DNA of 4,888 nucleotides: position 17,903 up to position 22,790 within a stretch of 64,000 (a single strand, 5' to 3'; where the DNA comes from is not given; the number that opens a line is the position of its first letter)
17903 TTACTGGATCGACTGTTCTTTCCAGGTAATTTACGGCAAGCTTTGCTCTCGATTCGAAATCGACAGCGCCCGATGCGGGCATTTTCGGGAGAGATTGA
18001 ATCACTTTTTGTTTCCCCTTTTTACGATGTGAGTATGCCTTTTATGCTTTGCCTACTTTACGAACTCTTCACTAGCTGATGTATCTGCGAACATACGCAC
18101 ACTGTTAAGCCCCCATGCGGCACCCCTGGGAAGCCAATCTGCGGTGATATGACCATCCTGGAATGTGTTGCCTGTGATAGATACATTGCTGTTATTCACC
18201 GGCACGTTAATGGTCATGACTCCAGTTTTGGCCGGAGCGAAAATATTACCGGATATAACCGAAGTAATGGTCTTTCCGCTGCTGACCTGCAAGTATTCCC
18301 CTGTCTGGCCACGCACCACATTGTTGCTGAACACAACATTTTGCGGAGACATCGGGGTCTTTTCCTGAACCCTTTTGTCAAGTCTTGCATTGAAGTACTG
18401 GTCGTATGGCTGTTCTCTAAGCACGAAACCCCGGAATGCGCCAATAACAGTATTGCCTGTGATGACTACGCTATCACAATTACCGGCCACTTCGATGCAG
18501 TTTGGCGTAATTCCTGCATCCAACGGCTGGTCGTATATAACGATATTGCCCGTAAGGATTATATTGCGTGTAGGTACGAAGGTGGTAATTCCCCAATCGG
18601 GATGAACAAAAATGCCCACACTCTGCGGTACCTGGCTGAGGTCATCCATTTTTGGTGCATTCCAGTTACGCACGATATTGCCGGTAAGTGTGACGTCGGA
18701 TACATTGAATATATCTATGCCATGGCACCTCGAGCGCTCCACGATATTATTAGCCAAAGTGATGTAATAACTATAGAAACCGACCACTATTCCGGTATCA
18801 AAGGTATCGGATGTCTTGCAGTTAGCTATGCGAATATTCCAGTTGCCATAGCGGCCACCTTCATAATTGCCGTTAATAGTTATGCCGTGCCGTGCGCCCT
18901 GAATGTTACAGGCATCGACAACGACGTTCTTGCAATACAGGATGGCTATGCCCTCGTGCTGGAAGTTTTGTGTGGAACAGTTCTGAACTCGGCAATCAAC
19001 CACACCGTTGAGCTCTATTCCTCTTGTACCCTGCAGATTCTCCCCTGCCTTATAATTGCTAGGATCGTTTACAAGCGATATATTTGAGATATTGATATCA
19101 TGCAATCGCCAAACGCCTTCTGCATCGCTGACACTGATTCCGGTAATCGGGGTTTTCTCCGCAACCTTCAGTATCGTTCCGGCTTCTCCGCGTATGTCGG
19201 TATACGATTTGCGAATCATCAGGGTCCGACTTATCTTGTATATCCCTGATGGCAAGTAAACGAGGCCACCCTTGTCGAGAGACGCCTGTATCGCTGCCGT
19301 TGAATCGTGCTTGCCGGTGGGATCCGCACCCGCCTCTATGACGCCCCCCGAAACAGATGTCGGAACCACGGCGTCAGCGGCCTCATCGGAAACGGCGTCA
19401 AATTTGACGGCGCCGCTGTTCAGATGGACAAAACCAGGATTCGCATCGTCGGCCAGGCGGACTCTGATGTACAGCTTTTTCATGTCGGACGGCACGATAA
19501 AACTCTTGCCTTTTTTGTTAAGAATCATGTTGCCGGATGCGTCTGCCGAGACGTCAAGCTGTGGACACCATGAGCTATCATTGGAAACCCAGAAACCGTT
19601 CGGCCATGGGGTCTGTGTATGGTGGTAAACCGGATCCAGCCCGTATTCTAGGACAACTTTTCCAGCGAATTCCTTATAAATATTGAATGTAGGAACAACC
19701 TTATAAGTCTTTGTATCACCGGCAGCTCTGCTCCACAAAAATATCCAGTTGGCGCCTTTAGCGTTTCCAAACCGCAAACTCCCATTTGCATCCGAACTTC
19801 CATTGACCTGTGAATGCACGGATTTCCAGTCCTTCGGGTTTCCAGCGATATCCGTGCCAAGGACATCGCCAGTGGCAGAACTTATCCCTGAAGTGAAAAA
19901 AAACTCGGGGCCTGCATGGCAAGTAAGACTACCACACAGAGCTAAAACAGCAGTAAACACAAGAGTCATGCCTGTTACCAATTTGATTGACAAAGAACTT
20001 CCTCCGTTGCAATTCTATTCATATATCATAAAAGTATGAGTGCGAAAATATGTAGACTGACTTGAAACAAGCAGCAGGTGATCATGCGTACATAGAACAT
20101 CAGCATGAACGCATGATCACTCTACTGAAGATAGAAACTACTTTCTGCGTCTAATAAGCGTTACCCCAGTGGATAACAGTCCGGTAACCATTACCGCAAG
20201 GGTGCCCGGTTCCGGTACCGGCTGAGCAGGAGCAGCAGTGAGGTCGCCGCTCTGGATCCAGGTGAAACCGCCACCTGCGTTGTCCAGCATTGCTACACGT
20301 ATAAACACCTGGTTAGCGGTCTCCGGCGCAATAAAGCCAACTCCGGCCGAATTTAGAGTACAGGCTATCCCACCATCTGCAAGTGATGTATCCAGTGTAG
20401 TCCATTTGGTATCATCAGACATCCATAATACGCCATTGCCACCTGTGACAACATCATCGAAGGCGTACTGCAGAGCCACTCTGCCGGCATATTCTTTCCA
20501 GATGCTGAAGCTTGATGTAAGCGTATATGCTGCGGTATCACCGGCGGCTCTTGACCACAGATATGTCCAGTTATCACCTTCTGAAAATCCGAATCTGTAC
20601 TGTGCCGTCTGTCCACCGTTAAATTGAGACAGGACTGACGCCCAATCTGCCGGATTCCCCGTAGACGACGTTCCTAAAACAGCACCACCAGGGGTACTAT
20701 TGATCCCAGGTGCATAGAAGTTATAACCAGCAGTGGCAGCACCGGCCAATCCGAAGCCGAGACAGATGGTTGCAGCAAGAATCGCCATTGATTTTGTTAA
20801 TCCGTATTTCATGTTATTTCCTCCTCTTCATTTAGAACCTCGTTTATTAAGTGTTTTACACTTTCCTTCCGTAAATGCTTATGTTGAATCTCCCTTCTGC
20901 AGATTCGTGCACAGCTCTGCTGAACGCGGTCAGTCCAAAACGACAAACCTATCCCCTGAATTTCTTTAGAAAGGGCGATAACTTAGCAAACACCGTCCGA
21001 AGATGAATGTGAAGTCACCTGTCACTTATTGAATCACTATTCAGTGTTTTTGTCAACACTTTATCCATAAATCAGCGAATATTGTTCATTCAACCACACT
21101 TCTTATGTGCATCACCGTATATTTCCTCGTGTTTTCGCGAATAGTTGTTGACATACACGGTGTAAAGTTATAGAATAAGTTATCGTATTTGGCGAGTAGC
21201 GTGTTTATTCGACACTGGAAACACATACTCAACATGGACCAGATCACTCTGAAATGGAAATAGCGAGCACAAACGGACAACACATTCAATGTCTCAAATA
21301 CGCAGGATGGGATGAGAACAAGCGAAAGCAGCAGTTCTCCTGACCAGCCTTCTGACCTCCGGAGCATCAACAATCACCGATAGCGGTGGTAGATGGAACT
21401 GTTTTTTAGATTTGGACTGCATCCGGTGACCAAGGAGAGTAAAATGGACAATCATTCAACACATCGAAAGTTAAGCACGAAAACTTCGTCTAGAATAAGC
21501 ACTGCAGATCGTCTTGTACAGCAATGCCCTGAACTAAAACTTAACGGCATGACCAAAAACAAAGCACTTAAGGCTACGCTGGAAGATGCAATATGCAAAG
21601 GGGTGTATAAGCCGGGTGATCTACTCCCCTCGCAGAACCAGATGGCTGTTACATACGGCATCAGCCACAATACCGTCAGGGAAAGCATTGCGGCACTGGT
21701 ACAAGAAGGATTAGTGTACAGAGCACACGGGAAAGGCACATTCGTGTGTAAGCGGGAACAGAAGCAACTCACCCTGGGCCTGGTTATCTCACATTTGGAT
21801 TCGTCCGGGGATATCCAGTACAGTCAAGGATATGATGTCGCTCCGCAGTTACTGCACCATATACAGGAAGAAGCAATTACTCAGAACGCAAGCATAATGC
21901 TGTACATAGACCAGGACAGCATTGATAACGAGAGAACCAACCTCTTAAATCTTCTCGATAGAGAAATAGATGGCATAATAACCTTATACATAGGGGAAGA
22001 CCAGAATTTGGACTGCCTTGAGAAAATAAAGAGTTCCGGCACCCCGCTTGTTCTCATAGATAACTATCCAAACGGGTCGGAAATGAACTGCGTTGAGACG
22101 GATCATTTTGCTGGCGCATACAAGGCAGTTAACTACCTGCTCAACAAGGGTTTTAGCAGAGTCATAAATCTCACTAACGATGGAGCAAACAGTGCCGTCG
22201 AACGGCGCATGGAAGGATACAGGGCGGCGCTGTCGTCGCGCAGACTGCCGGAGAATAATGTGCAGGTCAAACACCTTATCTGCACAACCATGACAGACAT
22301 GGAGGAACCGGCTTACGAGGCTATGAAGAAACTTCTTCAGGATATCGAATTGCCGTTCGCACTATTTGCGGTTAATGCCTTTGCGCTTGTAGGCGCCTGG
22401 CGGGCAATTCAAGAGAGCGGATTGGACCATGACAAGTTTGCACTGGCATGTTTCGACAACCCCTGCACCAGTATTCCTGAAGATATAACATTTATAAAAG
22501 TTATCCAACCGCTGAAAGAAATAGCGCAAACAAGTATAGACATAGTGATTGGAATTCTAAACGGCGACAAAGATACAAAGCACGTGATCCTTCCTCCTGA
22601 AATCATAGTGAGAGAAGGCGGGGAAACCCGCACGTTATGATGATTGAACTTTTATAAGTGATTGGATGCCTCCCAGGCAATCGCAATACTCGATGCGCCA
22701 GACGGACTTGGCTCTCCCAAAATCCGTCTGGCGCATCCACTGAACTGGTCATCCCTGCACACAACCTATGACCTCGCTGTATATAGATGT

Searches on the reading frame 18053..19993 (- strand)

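Call 55: search_protein_families(library=pfam, proteins=[window:18053-19993:-], max_evalue=0.0001)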
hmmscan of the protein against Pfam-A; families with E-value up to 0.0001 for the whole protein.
window:18053-19993:- (646 aa): 3 families
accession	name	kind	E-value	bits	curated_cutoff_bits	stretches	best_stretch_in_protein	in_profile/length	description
PF13229.12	Beta_helix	-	1.2e-13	51.4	25.9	1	285-443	2-136/158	Right handed beta helix region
PF12708.12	Pect-lyase_RHGA_epim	-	4.5e-12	46.7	27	1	219-421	5-208/213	Rhamnogalacturonase A/epimerase, pectate lyase-like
PF05048.19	NosD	-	2e-11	44.2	23.6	1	322-442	15-124/212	Periplasmic copper-binding protein (NosD)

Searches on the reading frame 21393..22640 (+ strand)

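Call 55: search_protein_families(library=pfam, proteins=[window:21393-22640:+], max_evalue=0.0001)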
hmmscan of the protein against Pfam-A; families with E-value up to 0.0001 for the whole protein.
window:21393-22640:+ (415 aa): 5 families
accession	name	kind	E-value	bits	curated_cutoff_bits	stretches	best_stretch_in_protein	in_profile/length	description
PF00392.27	GntR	-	4.1e-18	65.2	27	1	58-118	4-64/64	Bacterial regulatory proteins, gntR family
PF00532.27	Peripla_BP_1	-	4.9e-13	49.6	22.2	1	153-343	19-205/281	Periplasmic binding proteins and sugar binding domain of LacI family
PF13407.12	Peripla_BP_4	-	8.6e-13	48.9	35.1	1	172-359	36-221/258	Periplasmic binding protein domain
PF13377.12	Peripla_BP_3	-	1.7e-11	44.9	26.5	1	246-408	1-165/167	Periplasmic binding protein-like domain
PF02082.26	Rrf2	-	3e-05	24.6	30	1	80-142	25-88/132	Iron-dependent Transcriptional regulator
